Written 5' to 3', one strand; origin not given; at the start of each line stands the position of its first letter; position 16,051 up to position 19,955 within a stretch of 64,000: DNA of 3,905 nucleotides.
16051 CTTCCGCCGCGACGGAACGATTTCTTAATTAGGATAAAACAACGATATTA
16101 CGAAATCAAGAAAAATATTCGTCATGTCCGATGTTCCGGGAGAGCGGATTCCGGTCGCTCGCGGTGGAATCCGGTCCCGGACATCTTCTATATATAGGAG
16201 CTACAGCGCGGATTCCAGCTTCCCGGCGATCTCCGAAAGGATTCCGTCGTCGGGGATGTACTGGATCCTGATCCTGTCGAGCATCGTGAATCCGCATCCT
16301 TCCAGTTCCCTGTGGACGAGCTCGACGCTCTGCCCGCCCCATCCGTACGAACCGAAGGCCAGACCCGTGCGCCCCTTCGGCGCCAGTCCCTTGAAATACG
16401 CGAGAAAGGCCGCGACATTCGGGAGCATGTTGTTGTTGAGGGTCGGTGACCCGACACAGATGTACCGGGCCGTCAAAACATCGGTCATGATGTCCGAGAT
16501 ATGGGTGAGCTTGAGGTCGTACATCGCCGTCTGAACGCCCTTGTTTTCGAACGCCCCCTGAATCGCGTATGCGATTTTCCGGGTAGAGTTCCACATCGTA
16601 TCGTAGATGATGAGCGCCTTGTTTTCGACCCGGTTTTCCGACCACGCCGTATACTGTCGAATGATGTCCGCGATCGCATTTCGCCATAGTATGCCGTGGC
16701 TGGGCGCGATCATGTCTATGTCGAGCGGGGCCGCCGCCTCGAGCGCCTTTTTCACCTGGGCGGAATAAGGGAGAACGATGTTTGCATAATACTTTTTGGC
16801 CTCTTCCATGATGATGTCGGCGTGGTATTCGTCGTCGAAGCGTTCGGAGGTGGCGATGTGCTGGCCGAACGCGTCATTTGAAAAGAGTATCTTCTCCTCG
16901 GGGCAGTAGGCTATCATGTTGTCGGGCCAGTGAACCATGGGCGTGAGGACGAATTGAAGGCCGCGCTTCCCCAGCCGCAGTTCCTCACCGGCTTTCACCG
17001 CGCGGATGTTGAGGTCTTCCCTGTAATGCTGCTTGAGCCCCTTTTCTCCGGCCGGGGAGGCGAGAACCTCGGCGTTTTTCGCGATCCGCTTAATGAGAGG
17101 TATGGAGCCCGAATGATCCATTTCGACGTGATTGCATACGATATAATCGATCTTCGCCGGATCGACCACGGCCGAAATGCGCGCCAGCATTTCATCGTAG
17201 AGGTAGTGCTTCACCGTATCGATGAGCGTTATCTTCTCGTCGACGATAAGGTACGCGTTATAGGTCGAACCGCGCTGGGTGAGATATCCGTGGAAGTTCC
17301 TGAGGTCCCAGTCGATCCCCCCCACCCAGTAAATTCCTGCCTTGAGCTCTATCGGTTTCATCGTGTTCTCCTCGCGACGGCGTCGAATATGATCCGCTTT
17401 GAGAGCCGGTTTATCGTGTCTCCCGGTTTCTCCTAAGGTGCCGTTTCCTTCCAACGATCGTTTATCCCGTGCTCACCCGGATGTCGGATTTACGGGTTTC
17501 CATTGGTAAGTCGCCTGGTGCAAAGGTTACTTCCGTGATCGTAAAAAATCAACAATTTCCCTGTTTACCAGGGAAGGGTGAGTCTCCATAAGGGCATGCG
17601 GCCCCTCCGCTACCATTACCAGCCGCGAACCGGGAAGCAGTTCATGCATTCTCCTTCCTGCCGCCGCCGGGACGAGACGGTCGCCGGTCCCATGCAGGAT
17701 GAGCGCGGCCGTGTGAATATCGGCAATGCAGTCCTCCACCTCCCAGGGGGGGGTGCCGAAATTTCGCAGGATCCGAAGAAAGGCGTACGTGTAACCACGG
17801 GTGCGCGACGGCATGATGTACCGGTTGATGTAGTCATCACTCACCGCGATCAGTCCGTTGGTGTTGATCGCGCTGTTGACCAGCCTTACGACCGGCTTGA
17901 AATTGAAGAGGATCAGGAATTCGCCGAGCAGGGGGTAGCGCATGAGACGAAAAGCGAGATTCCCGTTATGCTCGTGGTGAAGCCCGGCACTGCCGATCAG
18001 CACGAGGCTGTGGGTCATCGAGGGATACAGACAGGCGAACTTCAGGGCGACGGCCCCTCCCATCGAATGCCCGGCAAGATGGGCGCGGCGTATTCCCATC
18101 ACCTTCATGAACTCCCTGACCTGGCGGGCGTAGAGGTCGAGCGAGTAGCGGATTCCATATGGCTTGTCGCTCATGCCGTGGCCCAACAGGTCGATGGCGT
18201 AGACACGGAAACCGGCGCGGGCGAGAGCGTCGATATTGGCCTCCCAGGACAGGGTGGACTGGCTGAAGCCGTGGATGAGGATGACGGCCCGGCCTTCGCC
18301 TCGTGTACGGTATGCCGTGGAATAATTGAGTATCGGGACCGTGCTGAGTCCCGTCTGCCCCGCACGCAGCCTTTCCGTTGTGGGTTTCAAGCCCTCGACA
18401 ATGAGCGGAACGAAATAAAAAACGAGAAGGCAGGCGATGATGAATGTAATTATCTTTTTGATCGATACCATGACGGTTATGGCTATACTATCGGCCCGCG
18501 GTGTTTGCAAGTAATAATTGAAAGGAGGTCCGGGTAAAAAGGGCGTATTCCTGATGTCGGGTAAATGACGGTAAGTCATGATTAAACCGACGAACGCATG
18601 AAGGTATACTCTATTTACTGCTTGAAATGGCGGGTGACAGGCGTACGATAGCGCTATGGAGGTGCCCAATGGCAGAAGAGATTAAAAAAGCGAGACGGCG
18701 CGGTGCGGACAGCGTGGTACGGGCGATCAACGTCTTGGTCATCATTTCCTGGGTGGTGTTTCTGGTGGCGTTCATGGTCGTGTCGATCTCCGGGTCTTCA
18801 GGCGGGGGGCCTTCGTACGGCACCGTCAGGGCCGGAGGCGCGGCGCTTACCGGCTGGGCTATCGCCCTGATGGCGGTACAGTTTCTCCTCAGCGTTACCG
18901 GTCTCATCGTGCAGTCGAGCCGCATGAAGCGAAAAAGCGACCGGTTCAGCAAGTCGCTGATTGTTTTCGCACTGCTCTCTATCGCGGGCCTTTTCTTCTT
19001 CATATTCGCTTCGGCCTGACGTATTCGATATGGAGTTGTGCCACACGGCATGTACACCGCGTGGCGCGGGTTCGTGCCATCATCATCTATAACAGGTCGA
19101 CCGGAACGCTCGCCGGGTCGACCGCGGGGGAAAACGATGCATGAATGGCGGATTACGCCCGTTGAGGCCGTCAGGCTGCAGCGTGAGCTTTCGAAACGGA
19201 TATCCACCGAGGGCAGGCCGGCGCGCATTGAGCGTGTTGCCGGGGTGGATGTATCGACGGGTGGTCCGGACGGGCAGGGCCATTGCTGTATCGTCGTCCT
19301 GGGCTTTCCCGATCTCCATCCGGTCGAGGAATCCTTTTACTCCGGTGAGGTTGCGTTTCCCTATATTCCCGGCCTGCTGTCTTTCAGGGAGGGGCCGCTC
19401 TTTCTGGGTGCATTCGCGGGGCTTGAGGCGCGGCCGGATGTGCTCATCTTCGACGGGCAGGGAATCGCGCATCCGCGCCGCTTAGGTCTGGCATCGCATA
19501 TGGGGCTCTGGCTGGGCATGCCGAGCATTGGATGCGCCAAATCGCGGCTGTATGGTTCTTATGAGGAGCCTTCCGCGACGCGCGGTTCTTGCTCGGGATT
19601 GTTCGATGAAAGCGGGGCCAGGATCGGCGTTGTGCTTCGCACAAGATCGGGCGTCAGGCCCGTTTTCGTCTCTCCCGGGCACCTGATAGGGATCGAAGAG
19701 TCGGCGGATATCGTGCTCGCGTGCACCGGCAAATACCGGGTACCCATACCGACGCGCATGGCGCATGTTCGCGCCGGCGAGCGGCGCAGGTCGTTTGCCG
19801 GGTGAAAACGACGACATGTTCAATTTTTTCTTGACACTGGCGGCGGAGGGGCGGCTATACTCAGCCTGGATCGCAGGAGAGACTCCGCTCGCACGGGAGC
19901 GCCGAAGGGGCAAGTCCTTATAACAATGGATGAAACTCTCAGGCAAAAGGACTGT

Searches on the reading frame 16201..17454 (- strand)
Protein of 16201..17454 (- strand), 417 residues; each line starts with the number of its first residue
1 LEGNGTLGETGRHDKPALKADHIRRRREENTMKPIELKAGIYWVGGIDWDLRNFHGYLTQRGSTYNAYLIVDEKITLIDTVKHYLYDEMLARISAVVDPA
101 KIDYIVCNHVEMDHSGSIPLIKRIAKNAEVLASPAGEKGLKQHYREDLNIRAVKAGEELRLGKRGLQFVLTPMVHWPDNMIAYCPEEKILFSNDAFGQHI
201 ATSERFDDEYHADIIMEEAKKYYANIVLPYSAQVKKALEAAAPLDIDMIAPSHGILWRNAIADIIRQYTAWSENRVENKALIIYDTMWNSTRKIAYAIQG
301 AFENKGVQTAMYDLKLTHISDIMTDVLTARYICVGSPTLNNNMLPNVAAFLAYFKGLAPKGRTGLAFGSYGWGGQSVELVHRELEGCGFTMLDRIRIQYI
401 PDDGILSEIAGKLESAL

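Call 38: search_protein_families(library=pfam, proteins=[window:16201-17454:-], max_evalue=0.00001)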
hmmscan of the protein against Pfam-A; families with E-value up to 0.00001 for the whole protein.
window:16201-17454:- (417 aa): 4 families
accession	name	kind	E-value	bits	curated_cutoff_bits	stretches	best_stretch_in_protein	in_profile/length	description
PF19583.5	ODP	-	2.8e-26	93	27.2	1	65-254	3-194/194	ODP family beta lactamase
PF00258.30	Flavodoxin_1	-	5e-12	46.6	25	1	282-400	1-130/143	Flavodoxin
PF00753.33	Lactamase_B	-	1.2e-11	45.3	22.7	1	65-253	6-196/196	Metallo-beta-lactamase superfamily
PF12706.13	Lactamase_B_2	-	1.2e-06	28.7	27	1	77-179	4-116/200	Beta-lactamase superfamily domain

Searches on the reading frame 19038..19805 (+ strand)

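Call 38: search_protein_families(library=pfam, proteins=[window:19038-19805:+], max_evalue=0.00001)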
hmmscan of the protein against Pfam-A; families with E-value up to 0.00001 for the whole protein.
window:19038-19805:+ (255 aa): 1 family
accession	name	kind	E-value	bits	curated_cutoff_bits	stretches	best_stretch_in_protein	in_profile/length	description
PF04493.20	Endonuclease_5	-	3.9e-69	232.7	23.4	1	50-243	2-197/198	Endonuclease V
